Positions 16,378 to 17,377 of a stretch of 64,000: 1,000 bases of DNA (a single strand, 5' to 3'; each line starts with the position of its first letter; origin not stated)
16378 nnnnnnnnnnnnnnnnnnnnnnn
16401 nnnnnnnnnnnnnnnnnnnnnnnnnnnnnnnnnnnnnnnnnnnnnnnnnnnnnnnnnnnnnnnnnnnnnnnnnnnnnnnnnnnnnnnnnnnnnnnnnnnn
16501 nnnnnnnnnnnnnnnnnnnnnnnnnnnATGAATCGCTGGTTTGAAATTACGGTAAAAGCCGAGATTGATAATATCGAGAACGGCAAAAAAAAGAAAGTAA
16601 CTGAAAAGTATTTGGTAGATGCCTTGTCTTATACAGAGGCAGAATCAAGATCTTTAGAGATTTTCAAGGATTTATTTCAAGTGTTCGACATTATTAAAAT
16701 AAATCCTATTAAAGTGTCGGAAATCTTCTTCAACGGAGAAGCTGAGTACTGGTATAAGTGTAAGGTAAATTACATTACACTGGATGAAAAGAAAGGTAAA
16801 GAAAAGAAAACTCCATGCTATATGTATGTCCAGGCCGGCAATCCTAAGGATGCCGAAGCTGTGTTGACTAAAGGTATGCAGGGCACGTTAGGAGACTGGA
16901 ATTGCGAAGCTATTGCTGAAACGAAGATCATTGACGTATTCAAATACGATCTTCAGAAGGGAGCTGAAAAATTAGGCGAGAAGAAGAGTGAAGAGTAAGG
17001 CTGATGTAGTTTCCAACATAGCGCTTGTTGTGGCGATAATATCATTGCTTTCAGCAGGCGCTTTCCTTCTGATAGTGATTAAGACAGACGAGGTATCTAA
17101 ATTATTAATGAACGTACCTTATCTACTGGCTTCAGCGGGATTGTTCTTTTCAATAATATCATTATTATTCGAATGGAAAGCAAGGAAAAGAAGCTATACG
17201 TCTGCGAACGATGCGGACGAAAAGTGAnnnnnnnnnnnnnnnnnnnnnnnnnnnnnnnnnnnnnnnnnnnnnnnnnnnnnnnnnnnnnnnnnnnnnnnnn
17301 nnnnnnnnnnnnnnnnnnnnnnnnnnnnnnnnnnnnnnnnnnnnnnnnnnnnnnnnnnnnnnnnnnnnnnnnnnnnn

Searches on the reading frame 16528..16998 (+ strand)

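Call 9: search_protein_families(library=pfam, proteins=[window:16528-16998:+], max_evalue=1)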
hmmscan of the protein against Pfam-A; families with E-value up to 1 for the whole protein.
window:16528-16998:+ (156 aa): 1 family
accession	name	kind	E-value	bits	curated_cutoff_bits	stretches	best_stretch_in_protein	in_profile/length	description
PF14902.11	DUF4494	-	9.8e-41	139.3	27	1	4-140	1-139/139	Domain of unknown function (DUF4494)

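Call 10: search_protein_families(library=phrogs, proteins=[window:16528-16998:+], max_evalue=0.01)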
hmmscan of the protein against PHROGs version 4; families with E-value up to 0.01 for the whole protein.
window:16528-16998:+ (156 aa): 1 family
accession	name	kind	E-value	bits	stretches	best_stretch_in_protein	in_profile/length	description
phrog_19572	-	unknown function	6.9e-36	124.5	1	1-144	1-146/153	-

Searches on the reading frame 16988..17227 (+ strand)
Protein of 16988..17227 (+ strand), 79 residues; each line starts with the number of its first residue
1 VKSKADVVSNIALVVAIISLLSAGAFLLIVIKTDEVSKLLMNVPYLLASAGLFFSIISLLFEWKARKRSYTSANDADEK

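Call 9: search_protein_families(library=pfam, proteins=[window:16988-17227:+], max_evalue=1)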
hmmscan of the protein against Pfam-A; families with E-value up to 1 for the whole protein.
window:16988-17227:+ (79 aa): 8 families
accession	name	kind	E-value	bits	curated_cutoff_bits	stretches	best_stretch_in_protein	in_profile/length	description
PF04298.18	Zn_peptidase_2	-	0.018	15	27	1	9-71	112-172/218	Putative neutral zinc metallopeptidase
PF20712.2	CyanoTRADDas_TM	-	0.028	15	24.3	1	3-67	4-63/68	Cyanobacterial TRADD-N associated 2-Transmembrane domain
PF17272.7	DUF5337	-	0.04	14.2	27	1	11-69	16-72/74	Family of unknown function (DUF5337)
PF20485.3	DUF6724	-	0.048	13.9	27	1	45-71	19-45/64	Family of unknown function (DUF6724)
PF14898.11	DUF4491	-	0.049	14.5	27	1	13-61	5-51/92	Domain of unknown function (DUF4491)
PF08228.16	RNase_P_pop3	-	0.068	13.7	22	1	5-66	54-115/158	RNase P subunit Pop3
PF19942.4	DUF6404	-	0.17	12.7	27.6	1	8-67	48-106/115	Family of unknown function (DUF6404)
PF05251.17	Ost5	-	0.2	12.4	27.4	0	6-56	10-60/73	Oligosaccharyltransferase subunit 5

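Call 10: search_protein_families(library=phrogs, proteins=[window:16988-17227:+], max_evalue=0.01)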
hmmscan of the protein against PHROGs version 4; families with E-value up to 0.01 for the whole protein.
window:16988-17227:+ (79 aa): 0 families
